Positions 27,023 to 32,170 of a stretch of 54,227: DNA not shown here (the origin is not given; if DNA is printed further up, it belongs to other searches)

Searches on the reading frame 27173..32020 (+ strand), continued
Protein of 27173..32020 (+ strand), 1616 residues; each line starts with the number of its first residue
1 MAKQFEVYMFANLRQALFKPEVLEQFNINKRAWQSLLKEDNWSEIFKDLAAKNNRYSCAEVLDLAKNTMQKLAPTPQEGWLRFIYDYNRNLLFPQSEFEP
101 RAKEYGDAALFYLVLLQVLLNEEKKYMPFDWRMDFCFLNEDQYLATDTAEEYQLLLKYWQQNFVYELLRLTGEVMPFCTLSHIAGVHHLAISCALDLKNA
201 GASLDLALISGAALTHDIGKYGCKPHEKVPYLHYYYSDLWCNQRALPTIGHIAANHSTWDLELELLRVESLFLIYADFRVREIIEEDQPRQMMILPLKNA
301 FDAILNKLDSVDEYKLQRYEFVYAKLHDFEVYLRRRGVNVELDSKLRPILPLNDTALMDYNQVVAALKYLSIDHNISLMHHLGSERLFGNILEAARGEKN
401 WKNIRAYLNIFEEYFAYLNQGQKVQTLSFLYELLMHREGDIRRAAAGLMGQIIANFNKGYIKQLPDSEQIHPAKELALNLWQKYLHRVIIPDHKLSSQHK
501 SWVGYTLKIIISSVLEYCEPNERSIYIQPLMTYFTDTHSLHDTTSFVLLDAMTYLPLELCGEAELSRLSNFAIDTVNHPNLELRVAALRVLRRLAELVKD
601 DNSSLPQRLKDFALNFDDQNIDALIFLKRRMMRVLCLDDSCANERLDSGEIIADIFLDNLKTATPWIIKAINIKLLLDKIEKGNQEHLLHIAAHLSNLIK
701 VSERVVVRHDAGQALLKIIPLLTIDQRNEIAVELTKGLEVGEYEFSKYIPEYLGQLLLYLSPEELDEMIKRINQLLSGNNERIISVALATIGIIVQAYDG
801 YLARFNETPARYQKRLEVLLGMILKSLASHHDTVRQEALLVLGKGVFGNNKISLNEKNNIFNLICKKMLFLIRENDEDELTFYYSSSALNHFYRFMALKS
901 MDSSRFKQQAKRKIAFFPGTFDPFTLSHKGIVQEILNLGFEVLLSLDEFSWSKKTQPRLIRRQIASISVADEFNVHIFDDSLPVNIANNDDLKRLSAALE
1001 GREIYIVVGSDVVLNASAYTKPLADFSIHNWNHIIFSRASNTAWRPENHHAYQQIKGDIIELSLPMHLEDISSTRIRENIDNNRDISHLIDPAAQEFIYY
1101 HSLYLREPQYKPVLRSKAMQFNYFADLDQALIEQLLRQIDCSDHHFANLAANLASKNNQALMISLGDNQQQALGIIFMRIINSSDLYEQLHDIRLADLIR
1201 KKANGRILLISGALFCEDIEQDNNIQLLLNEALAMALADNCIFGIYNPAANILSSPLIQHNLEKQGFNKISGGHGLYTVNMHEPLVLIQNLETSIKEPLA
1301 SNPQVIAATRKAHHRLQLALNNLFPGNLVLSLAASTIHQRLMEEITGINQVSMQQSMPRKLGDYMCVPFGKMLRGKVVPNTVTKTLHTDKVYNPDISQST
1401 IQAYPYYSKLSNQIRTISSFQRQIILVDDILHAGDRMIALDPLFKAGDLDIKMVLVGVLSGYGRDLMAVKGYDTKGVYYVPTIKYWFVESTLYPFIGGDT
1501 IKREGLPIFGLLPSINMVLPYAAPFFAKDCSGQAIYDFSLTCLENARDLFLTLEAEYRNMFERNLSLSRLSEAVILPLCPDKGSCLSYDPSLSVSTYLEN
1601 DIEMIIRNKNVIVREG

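Call 26: find_related_loci(query=A1, collection=genome_contigs, flank=6000)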
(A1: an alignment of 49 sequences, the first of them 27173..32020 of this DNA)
Query A1 (1616 aa) in genome_contigs; peptide patterns used: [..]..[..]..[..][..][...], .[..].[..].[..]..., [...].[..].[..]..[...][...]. (x = any residue, [..] = any of these).
600 stretches matched a pattern (row limit reached: there are more); 580 encode a relative of the query (tblastn E <= 1e-3); the best 80 are kept; 80 distinct loci.
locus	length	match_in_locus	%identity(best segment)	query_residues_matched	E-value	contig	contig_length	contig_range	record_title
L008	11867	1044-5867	53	1-1606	0e+0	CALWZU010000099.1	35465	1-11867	MAG: uncultured Clostridia bacterium isolate E08__bin5 genome assembly, contig: E08__k127_673102, whole genome shotgun s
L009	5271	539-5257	50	26-1610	0e+0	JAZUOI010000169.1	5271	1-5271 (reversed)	MAG: Lawsonibacter sp. isolate T1900044873_TS20190339.MAGScoT_cleanbin_000053 SGB_3181_k141_2123633, whole genome shotgu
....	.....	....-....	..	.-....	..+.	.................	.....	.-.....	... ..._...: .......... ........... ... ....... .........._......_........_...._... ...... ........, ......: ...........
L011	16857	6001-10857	49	1-1607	0e+0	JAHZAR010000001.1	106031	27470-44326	MAG: Clostridiales bacterium isolate HRGM_Genome_1842 HRGM_Genome_1842_1, whole genome shotgun sequence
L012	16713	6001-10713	49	26-1607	0e+0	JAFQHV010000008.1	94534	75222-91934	MAG: Oscillospiraceae bacterium isolate RGIG1833 Goat_Cecum-5__c125423, whole genome shotgun sequence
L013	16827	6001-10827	49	1-1607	0e+0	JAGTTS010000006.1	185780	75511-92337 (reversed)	Clostridiaceae bacterium Marseille-Q3526 NODE_6_length_185780_cov_26.3706, whole genome shotgun sequence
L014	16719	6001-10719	49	26-1608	0e+0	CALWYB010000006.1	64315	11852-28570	MAG: uncultured Oscillospiraceae bacterium isolate BRZ_EE__bin73 genome assembly, contig: BRZ_EE__NODE_830_length_64315_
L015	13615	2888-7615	49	26-1610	0e+0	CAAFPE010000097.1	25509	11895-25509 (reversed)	MAG TPA_asm: uncultured Oscillospiraceae bacterium, isolate HGM13113, WGS project CAAFPE010000000 data, contig: SRS25523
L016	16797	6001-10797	48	11-1610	0e+0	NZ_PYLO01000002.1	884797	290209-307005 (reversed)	Clostridium fessum strain SNUG30386 scaffold_1, whole genome shotgun sequence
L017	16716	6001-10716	49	11-1612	0e+0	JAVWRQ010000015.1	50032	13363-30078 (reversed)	MAG: Clostridium sp. isolate CGS3Y2-bin62 NODE_535_length_50032_cov_11.620545, whole genome shotgun sequence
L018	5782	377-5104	49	26-1612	0e+0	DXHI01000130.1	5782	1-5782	MAG TPA_asm: Candidatus Lawsonibacter pullicola isolate CHK178-3907 CHK178__C81150_L5782_SAMEA5754822, whole genome shot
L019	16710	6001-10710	49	29-1608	0e+0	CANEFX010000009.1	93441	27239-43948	MAG TPA_asm: uncultured Firmicutes bacterium isolate SRR18439535_bin.22_metawrap_v1.3_MAG genome assembly, contig: NODE.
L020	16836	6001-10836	47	9-1612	0e+0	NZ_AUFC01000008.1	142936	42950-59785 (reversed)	Anaerovorax odorimutans DSM 5092 K292DRAFT_scaffold00006.6_C, whole genome shotgun sequence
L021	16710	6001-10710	49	29-1608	0e+0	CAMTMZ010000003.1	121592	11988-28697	MAG TPA_asm: uncultured Firmicutes bacterium isolate SRR12464007_bin.3_metawrap_v1.3_MAG genome assembly, contig: NODE.3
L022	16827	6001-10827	48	8-1614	0e+0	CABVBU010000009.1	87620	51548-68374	MAG TPA_asm: uncultured Clostridium sp. isolate MGYG-HGUT-04582 genome assembly, contig: GUT_GENOME283627_9, whole genom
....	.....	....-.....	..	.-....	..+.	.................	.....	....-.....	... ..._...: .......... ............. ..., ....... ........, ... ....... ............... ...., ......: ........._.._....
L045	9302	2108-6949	45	13-1616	0e+0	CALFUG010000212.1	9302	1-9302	MAG TPA_asm: uncultured Clostridia bacterium isolate SRR7299214_bin.53_CONCOCT_v1.1_MAG genome assembly, contig: ERZ7829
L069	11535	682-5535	44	15-1616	0e+0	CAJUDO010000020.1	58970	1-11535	MAG TPA_asm: uncultured Peptococcaceae bacterium isolate MGBC129548 genome assembly, contig: MGBC129548.20, whole genome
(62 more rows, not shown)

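Call 52: search_protein_families(library=pfam, alignment_id=A5, max_evalue=0.1)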
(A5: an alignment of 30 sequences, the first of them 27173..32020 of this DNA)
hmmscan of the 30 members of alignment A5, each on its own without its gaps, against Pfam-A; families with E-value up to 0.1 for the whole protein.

A. member 1, window:27173-32020:+ (1616 aa): 4 families
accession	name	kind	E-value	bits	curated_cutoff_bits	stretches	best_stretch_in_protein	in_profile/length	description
PF02985.28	HEAT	-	5.4e-05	23.5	23.5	0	427-455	2-30/31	HEAT repeat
PF01467.32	CTP_transf_like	-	0.00012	22.8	21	1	916-1078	1-132/133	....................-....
PF14222.11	MOR2-PAG1_N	-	0.0064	15.9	27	0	548-620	460-530/559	Cell morphogenesis N-terminal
PF01966.28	HD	-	0.047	14.4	22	0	180-222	2-40/116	HD domain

B. families by the number of members that match (of 30 scanned): 15 families
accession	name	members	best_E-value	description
PF01467.32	CTP_transf_like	25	1.7e-09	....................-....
PF01966.28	HD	16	0.0003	HD domain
PF02985.28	HEAT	14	8.5e-06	HEAT repeat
PF00156.33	Pribosyltran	7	0.0011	Phosphoribosyl transferase domain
PF08557.15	Lipid_DES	4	0.0057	Sphingolipid Delta4-desaturase (DES)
PF13646.12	HEAT_2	3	0.0035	HEAT repeats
PF20926.3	Htt_N-HEAT_1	3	0.048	Huntingtin, N-terminal HEAT 1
PF25801.1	HEAT_GCN1_C_2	2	0.0009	Stalled ribosome sensor GCN1-like, HEAT repeats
PF00975.26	Thioesterase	1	0.0034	Thioesterase domain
PF14222.11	MOR2-PAG1_N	1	0.0064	Cell morphogenesis N-terminal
PF08747.16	BrxB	1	0.0091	BREX protein BrxB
PF05064.18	Nsp1_C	1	0.014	Nsp1-like C-terminal region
PF25418.1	DUF7890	1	0.017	Domain of unknown function (DUF7890)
PF10674.14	Ycf54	1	0.069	Ycf54 protein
PF20416.4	UTP20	1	0.089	U3 small nucleolar RNA-associated protein 20 domain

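Call 59: search_protein_families(library=padloc, proteins=[window:27173-32020:+], max_evalue=0.01)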
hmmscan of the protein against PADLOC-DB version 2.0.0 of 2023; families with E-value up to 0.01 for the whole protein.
window:27173-32020:+ (1616 aa): 0 families
